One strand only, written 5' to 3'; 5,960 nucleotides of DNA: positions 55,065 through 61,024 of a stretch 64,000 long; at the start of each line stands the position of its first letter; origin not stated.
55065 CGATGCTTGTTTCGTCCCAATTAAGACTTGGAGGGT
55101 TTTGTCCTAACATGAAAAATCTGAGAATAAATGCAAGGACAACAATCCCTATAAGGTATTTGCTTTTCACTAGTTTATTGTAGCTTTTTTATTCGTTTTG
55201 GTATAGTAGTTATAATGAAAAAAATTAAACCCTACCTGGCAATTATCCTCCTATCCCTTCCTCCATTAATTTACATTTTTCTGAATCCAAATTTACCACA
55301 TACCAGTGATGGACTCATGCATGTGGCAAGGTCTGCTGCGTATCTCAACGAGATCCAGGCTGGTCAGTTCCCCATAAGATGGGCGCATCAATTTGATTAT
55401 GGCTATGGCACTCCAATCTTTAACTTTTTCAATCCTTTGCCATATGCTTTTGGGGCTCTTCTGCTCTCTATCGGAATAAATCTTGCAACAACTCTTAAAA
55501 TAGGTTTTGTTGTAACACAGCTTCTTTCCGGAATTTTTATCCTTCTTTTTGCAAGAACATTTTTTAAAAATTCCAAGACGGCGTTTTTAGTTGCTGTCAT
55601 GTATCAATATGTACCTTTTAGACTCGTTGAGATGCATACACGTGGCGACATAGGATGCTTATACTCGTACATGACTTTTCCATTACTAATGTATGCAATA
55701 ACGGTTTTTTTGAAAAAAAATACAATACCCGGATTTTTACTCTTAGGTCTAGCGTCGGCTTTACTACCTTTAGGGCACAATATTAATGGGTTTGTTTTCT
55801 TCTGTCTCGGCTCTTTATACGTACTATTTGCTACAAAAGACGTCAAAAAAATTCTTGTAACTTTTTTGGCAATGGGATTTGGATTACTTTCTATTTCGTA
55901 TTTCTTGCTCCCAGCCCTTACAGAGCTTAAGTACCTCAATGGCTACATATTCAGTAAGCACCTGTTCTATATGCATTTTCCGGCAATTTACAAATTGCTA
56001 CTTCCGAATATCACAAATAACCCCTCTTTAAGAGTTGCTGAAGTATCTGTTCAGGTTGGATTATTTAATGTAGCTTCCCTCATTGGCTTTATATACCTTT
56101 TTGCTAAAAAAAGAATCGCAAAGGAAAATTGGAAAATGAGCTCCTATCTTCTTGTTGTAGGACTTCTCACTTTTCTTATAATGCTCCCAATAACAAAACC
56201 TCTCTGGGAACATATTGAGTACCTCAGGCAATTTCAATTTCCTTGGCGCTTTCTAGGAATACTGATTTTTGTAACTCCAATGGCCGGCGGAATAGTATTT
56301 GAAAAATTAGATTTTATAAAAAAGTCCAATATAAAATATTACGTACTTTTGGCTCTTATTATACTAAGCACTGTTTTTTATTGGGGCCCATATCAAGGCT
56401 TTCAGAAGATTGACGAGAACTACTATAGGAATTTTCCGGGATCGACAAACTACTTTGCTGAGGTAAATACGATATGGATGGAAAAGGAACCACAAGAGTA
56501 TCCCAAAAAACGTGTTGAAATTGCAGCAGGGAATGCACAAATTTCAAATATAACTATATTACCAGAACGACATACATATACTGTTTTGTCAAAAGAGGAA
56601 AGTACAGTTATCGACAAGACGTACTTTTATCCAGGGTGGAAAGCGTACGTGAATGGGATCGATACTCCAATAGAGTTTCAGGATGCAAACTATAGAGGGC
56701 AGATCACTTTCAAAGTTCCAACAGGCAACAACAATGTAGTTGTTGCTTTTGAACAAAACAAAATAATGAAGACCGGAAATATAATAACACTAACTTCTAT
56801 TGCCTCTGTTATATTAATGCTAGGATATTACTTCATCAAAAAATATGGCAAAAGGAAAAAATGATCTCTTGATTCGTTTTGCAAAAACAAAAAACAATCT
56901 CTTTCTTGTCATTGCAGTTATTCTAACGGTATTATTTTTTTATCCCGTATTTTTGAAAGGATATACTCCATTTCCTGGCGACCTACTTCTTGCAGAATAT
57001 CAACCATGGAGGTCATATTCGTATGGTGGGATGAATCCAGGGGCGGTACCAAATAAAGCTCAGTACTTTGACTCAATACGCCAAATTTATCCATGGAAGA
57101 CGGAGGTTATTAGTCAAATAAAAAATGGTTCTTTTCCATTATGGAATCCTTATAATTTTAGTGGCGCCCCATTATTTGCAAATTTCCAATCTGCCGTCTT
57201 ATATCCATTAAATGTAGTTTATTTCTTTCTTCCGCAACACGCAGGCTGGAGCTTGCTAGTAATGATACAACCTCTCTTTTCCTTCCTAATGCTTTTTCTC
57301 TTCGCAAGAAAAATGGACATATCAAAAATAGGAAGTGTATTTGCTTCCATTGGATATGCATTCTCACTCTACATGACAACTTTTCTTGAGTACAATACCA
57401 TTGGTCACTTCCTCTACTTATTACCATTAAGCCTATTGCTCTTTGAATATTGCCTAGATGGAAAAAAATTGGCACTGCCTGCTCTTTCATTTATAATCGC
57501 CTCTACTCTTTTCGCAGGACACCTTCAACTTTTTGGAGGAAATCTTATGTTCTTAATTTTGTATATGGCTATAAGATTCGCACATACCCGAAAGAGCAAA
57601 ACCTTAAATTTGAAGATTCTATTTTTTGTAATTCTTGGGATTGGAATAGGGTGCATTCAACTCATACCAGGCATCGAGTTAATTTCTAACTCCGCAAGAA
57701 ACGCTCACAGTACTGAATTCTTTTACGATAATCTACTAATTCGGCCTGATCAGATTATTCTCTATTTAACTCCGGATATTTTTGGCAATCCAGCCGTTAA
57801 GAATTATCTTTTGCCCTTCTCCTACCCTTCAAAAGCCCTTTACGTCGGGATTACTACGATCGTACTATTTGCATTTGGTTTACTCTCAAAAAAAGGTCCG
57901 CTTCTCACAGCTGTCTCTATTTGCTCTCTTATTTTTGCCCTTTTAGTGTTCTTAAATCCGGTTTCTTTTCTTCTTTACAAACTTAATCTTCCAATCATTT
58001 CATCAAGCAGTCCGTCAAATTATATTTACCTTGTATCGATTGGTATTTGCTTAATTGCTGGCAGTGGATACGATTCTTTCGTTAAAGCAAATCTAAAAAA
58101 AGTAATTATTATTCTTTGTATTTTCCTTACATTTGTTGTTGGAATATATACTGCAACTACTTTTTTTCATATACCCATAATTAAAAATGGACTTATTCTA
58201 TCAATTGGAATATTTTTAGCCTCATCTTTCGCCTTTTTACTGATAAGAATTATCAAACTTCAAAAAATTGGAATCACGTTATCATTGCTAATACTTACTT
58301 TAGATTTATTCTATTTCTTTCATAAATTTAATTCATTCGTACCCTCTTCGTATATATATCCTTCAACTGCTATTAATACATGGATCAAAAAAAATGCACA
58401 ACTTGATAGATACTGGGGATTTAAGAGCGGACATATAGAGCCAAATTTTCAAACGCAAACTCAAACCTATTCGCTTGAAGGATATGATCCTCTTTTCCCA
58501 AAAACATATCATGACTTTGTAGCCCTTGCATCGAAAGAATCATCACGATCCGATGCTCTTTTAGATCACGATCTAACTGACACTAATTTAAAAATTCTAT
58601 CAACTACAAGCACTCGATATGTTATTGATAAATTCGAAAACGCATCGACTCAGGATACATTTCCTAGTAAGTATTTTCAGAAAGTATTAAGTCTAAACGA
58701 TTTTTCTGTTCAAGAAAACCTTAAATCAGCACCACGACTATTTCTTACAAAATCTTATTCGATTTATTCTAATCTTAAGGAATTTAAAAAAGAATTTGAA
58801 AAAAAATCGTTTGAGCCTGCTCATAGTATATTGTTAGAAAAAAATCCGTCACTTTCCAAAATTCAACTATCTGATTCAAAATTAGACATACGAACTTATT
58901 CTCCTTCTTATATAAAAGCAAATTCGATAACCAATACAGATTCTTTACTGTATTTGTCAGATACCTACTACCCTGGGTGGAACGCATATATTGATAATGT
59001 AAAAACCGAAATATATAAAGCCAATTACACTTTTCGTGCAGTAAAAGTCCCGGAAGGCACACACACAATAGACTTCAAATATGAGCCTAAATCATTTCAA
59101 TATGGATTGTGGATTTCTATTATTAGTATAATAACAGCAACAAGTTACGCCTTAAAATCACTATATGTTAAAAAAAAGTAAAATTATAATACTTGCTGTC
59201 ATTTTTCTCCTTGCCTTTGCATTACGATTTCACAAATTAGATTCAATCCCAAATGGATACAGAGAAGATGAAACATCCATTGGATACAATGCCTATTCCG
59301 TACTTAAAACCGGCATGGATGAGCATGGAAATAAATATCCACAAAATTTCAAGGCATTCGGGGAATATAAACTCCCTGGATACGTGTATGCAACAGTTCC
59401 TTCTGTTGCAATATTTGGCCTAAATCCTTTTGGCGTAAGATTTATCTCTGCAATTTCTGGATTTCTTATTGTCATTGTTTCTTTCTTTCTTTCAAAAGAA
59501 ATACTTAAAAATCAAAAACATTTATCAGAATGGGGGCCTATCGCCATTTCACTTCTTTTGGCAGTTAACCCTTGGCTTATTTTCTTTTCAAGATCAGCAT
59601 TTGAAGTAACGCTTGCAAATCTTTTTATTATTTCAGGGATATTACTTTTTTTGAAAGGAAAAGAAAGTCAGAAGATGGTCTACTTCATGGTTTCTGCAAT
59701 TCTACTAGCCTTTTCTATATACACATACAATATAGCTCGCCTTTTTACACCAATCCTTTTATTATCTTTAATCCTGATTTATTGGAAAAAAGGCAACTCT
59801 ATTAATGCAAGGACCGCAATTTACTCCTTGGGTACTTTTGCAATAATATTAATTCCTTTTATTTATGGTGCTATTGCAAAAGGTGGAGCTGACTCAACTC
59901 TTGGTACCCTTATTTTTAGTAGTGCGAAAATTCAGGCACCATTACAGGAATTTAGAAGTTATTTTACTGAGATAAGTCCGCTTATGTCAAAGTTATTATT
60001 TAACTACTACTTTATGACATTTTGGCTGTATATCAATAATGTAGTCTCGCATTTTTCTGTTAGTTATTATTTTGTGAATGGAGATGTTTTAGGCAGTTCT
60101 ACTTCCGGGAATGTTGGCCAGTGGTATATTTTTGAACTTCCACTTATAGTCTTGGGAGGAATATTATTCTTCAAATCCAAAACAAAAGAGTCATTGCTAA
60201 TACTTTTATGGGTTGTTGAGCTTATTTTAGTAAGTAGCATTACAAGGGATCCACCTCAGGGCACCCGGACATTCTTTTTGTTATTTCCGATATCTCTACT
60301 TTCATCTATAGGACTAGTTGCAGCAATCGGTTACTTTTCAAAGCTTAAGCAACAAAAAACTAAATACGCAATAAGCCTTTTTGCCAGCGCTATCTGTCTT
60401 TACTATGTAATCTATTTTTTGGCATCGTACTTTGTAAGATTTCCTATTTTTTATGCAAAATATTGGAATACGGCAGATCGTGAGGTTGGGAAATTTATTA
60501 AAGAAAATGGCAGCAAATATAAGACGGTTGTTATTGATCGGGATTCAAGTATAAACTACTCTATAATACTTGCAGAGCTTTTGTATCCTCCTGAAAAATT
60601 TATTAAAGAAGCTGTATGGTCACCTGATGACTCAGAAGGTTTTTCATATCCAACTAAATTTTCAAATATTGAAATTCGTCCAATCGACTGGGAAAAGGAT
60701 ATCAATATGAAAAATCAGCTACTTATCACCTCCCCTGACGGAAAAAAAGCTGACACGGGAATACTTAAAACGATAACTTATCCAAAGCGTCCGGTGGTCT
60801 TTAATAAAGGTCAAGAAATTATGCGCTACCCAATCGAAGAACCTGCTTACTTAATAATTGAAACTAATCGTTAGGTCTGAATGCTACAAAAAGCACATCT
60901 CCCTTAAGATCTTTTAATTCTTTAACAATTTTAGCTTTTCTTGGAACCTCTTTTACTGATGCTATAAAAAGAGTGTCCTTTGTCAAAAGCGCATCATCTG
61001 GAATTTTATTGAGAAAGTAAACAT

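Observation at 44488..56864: Four paralogs of an apparently undescribed GT-C-like family ('family X') with a strongly conserved N-terminal signature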

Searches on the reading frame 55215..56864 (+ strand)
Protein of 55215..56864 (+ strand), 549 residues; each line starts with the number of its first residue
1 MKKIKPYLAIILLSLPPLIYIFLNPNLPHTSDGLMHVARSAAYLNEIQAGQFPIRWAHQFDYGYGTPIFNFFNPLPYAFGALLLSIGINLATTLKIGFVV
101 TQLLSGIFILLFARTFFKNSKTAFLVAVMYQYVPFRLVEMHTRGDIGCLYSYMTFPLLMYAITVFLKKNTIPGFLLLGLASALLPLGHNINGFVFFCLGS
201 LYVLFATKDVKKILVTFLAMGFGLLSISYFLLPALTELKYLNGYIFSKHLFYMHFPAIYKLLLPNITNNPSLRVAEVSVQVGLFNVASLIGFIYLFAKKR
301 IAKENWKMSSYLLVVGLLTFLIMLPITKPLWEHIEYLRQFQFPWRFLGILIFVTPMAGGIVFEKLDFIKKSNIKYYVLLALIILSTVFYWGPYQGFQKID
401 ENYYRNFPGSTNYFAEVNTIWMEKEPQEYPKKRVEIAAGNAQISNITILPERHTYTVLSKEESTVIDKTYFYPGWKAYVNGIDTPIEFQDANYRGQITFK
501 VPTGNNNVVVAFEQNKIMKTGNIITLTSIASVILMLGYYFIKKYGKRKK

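Call 4: search_protein_families(library=pfam, proteins=[window:55215-56864:+], max_evalue=1)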
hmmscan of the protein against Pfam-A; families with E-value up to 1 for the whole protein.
window:55215-56864:+ (549 aa): 3 families
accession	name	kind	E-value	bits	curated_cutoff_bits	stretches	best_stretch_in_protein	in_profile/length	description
PF10131.15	PTPS_related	-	3.9e-10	39.3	26.4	1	69-390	1-307/621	6-pyruvoyl-tetrahydropterin synthase related domain; membrane protein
PF07178.16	TraL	-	0.016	15.9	24.4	1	87-141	25-79/90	TraL protein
PF09076.15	Crystall_2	-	0.21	11.8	25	1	500-532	29-63/70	Beta/Gamma crystallin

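Call 5: search_protein_families(library=ncbifam, proteins=[window:55215-56864:+], max_evalue=1)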
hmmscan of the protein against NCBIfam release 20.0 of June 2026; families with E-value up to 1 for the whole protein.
window:55215-56864:+ (549 aa): 0 families

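Call 62: find_homologous_proteins(query=window:55215-56864:+, max_evalue=0.00001)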
Query window:55215-56864:+ (549 aa): 213 proteins with E <= 0.00001 among 8000 candidates; the best 120 are listed.
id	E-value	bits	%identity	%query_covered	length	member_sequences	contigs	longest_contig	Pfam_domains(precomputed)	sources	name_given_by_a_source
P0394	0.0e+0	1214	98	100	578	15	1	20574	PF10131.16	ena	-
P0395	2.7e-295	998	79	99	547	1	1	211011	PF10131.16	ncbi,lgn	-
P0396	1.4e-255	867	72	98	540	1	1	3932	PF10131.16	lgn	-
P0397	3.1e-232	790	67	94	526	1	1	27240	PF10131.16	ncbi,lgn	-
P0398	9.4e-226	769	62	100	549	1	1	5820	PF10131.16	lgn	-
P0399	6.3e-224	763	62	99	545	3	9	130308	PF10131.16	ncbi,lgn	-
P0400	1.7e-223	762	61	99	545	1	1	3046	PF10131.16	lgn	-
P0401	4.2e-207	707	57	100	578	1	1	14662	PF10131.16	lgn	-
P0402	3.0e-206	705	59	95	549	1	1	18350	PF10131.16,PF09586.17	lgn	-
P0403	1.0e-179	617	53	98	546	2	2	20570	PF10131.16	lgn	-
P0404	2.6e-179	616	51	99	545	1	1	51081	PF10131.16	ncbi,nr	ncbi:MAG: 6-pyruvoyl-tetrahydropterin synthase-related protein [bacterium]|nr:6-pyruvoyl-tetrahydrop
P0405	3.9e-173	595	51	100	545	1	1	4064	PF10131.16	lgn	-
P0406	7.0e-170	585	50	98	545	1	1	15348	-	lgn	-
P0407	5.5e-169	582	50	100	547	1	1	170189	-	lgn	-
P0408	2.1e-163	563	48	92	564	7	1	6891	PF10131.16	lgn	-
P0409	1.0e-162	561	48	99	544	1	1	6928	PF10131.16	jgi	jgi:hypothetical protein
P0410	1.2e-161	557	48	99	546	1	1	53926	PF10131.16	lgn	-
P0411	9.3e-160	551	47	98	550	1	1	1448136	PF10131.16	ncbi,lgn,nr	ncbi:hypothetical protein IPM65_00565 [Candidatus Roizmanbacteria bacterium]|nr:MAG: hypothetical pr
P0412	2.6e-159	550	48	100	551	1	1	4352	PF10131.16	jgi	jgi:uncharacterized membrane protein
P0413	1.0e-157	544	46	100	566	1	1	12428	PF10131.16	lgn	-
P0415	4.9e-156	539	46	96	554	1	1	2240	PF10131.16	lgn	-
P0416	2.4e-154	533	45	100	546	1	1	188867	PF10131.16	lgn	-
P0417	1.9e-152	527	46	99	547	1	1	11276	PF10131.16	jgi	jgi:hypothetical protein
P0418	3.4e-152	526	46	94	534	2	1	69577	PF10131.16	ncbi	-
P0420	9.2e-140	485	45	92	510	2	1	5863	PF10131.16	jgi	-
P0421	8.6e-133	462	43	98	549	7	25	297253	PF10131.16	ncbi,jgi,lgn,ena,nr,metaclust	ncbi:MAG: hypothetical protein COX79_05310 [Candidatus Levybacteria bacterium CG_4_10_14_0_2_um_filt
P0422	1.4e-132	461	42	97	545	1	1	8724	PF10131.16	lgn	-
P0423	2.2e-123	431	40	100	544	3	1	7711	PF10131.16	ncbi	-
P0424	2.9e-123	431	42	94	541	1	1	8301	PF10131.16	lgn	-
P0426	1.8e-122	428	40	97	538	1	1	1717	PF10131.16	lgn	-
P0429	1.1e-118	416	40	93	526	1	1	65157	PF10131.16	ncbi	-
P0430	2.7e-118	414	40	94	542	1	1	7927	PF10131.16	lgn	-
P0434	6.3e-116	406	39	97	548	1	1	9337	PF10131.16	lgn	-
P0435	9.1e-116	406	38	96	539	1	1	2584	PF10131.16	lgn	-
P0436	7.7e-115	403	40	95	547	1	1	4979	PF10131.16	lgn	-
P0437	4.1e-114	401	37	97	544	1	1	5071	PF10131.16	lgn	-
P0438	1.0e-112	396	37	97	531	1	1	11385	PF10131.16,PF13231.13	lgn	-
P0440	4.1e-111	391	38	99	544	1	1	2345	PF10131.16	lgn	-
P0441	9.3e-111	389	39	92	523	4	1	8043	PF10131.16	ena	-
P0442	6.5e-109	383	37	98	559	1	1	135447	PF10131.16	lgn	-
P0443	3.0e-106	375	36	97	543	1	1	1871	PF10131.16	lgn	-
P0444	4.6e-105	371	37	99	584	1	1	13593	PF10131.16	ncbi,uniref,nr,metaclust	ncbi:hypothetical protein A2154_02755 [Candidatus Gottesmanbacteria bacterium RBG_16_43_7]|uniref:Me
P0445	9.1e-104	366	37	97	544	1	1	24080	PF10131.16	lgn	-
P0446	7.4e-99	350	37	95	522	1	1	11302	PF10131.16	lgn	-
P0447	6.6e-98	347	34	92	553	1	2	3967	PF10131.16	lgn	-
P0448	1.1e-97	346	36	99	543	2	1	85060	PF10131.16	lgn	-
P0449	1.2e-97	346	36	93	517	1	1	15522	PF10131.16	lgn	-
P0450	7.3e-97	344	34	94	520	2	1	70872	PF10131.16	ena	-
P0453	1.1e-72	264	32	94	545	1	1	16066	PF10131.16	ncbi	-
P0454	5.3e-69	252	29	94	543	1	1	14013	PF10131.16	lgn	-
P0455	5.3e-69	252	33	96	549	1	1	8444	PF10131.16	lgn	-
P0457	1.6e-66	243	31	98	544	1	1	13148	PF10131.16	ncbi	-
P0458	1.6e-65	240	31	93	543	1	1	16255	PF10131.16,PF09586.17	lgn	-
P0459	1.7e-65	240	30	96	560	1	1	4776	PF10131.16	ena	-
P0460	6.4e-65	238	29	95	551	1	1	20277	PF10131.16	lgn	-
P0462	1.6e-64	237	30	98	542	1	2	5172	PF10131.16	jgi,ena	-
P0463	1.8e-64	237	30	97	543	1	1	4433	PF10131.16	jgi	-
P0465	4.2e-63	232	30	98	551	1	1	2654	PF10131.16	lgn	-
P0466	4.2e-62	229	29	99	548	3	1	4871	PF10131.16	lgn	-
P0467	1.6e-61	227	30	94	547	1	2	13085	PF10131.16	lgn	-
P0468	4.7e-61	225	29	99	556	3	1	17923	PF10131.16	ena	-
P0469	5.0e-60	222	31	96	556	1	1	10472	PF10131.16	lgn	-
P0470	8.0e-60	221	29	97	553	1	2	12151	PF10131.16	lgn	-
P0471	8.8e-60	221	29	96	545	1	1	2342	PF10131.16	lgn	-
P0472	1.5e-59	220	31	93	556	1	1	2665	PF10131.16,PF09586.17,PF13231.13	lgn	-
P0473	2.3e-59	220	27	92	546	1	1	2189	PF10131.16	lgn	-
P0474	1.7e-58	217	30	94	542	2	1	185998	PF10131.16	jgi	-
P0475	2.0e-57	213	29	96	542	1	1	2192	PF10131.16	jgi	-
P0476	2.6e-57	213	30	94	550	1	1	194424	PF10131.16,PF13231.13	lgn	-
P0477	6.2e-57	212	27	99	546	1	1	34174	PF10131.16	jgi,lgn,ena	-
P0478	4.5e-56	209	29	96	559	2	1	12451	PF10131.16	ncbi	-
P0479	5.1e-55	205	28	91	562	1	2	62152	PF10131.16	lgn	-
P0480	4.4e-54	202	29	95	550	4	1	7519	PF10131.16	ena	-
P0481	4.1e-53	199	27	95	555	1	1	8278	PF10131.16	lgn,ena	-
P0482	4.9e-53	199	28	100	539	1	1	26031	PF10131.16,PF13231.13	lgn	-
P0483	1.9e-52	197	28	97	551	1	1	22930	PF10131.16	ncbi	-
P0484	9.3e-52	195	27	96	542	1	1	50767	PF10131.16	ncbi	-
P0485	8.3e-51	192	26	95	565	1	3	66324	PF10131.16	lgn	-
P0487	9.6e-44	168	28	93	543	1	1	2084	PF10131.16,PF13231.13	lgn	-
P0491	8.0e-41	159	25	95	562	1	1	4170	PF10131.16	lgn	-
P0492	8.4e-41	159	28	91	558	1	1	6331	PF10131.16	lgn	-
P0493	3.0e-40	157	26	96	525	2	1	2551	PF10131.16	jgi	-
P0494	6.5e-40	156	27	95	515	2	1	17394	PF10131.16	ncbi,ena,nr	ncbi:MAG: hypothetical protein A2W22_05235 [Candidatus Levybacteria bacterium RBG_16_35_11]|nr:MAG: 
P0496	2.8e-39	153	26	93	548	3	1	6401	PF10131.16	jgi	-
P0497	6.1e-38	149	25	100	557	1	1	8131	PF10131.16,PF09586.17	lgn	-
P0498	1.9e-37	147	26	93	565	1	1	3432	PF10131.16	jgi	jgi:hypothetical protein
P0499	5.1e-37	146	26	96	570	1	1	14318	PF10131.16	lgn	-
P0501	2.4e-35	141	26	95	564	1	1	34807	PF10131.16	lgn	-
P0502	4.5e-35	140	25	97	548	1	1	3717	PF10131.16,PF09586.17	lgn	-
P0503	2.3e-34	137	27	95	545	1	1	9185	PF10131.16,PF09586.17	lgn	-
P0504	1.2e-32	132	28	89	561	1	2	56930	PF10131.16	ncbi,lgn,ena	-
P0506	1.1e-31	128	26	95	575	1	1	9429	PF10131.16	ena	-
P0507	3.7e-31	127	25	93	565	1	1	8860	PF10131.16,PF09586.17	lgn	-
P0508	7.5e-31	126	25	97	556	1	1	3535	PF10131.16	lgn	-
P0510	1.7e-29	121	26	94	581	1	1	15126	PF10131.16,PF09586.17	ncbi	-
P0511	6.4e-29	119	26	84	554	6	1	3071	PF10131.16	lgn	-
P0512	8.1e-29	119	24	97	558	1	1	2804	PF10131.16,PF13231.13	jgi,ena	-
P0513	8.8e-29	119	25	96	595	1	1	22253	PF10131.16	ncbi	-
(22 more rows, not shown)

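Call 65: search_protein_families(library=pfam, proteins=[P0404, P0411, P0444, P0453, P0478, P0484, P0494, P0504, P0510, P0513], max_evalue=0.01)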
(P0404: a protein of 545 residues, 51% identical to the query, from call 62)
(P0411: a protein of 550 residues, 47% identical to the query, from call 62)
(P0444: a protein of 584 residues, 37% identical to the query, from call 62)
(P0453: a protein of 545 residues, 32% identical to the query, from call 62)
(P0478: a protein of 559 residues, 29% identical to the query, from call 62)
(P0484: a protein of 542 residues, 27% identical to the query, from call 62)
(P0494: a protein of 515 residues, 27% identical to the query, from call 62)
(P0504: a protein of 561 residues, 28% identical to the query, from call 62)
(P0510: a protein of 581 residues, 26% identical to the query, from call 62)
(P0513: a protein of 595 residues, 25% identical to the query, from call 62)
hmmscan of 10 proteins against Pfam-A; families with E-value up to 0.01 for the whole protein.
P0404 (545 aa): 1 family
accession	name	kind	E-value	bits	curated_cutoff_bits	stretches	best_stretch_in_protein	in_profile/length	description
PF10131.15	PTPS_related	-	2.7e-12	46.4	26.4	1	69-403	1-321/621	6-pyruvoyl-tetrahydropterin synthase related domain; membrane protein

P0411 (550 aa): 1 family
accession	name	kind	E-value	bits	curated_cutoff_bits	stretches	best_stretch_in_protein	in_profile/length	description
PF10131.15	PTPS_related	-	1e-13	51.1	26.4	1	71-386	3-305/621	6-pyruvoyl-tetrahydropterin synthase related domain; membrane protein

P0444 (584 aa): 1 family
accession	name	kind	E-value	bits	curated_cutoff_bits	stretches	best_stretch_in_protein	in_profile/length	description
PF10131.15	PTPS_related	-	8.4e-13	48.1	26.4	1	72-408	3-319/621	6-pyruvoyl-tetrahydropterin synthase related domain; membrane protein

P0453 (545 aa): 2 families
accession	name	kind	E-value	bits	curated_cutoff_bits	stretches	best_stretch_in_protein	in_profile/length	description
PF10131.15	PTPS_related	-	1.5e-10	40.6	26.4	1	75-391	4-307/621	6-pyruvoyl-tetrahydropterin synthase related domain; membrane protein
PF09586.16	YfhO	-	0.0001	21.3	28.5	0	91-391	87-384/835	Bacterial membrane protein YfhO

P0478 (559 aa): 1 family
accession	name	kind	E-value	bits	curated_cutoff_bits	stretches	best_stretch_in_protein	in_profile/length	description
PF10131.15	PTPS_related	-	7.7e-10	38.3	26.4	1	74-408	4-315/621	6-pyruvoyl-tetrahydropterin synthase related domain; membrane protein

P0484 (542 aa): 0 families

P0494 (515 aa): 3 families
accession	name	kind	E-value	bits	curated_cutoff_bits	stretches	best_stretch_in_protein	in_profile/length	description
PF10131.15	PTPS_related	-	8e-21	74.6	26.4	1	71-394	1-312/621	6-pyruvoyl-tetrahydropterin synthase related domain; membrane protein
PF09586.16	YfhO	-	0.0029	16.5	28.5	1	429-480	770-822/835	Bacterial membrane protein YfhO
PF06197.19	DUF998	-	0.0034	17.5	30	1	146-249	69-165/184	Protein of unknown function (DUF998)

P0504 (561 aa): 1 family
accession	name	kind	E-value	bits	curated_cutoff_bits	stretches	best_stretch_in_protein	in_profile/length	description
PF10131.15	PTPS_related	-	1.9e-08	33.7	26.4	1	72-424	1-322/621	6-pyruvoyl-tetrahydropterin synthase related domain; membrane protein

P0510 (581 aa): 2 families
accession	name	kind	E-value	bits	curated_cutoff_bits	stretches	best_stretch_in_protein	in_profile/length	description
PF10131.15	PTPS_related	-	1.5e-08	34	26.4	1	64-235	1-170/621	6-pyruvoyl-tetrahydropterin synthase related domain; membrane protein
PF09586.16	YfhO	-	2.1e-08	33.5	28.5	1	495-544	774-823/835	Bacterial membrane protein YfhO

P0513 (595 aa): 2 families
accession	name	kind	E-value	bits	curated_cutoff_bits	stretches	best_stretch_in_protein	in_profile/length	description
PF10131.15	PTPS_related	-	9.7e-05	21.4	26.4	1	71-421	1-305/621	6-pyruvoyl-tetrahydropterin synthase related domain; membrane protein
PF09586.16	YfhO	-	0.00014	20.9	28.5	1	484-545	763-823/835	Bacterial membrane protein YfhO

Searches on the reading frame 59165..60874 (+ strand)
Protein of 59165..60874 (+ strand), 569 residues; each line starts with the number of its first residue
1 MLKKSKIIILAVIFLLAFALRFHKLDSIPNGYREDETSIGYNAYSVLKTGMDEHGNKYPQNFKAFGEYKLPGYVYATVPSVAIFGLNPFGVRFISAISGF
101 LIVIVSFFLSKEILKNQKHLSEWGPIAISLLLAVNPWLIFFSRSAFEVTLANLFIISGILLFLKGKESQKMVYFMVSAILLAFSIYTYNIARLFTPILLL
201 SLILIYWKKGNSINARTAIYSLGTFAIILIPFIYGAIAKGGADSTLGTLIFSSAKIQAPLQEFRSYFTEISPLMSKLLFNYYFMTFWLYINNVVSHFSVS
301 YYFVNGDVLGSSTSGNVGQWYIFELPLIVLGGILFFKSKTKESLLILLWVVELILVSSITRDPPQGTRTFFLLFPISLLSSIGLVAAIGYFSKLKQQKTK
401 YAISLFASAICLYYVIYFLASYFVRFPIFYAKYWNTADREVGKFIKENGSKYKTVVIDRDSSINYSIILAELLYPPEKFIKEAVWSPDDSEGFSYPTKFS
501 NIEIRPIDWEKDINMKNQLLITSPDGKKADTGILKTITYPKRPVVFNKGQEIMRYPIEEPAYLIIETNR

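Call 4: search_protein_families(library=pfam, proteins=[window:59165-60874:+], max_evalue=1)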
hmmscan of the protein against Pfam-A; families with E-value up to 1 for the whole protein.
window:59165-60874:+ (569 aa): 3 families
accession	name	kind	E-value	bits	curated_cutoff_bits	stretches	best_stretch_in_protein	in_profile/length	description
PF13231.12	PMT_2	-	0.00012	22.8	26.1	1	78-233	11-158/160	Dolichyl-phosphate-mannose-protein mannosyltransferase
PF03779.20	SPW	-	0.0081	17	31.5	1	84-161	20-88/93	SPW repeat domain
PF13398.12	Peptidase_M50B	-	0.83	9.8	26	1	158-228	83-153/201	Peptidase M50B-like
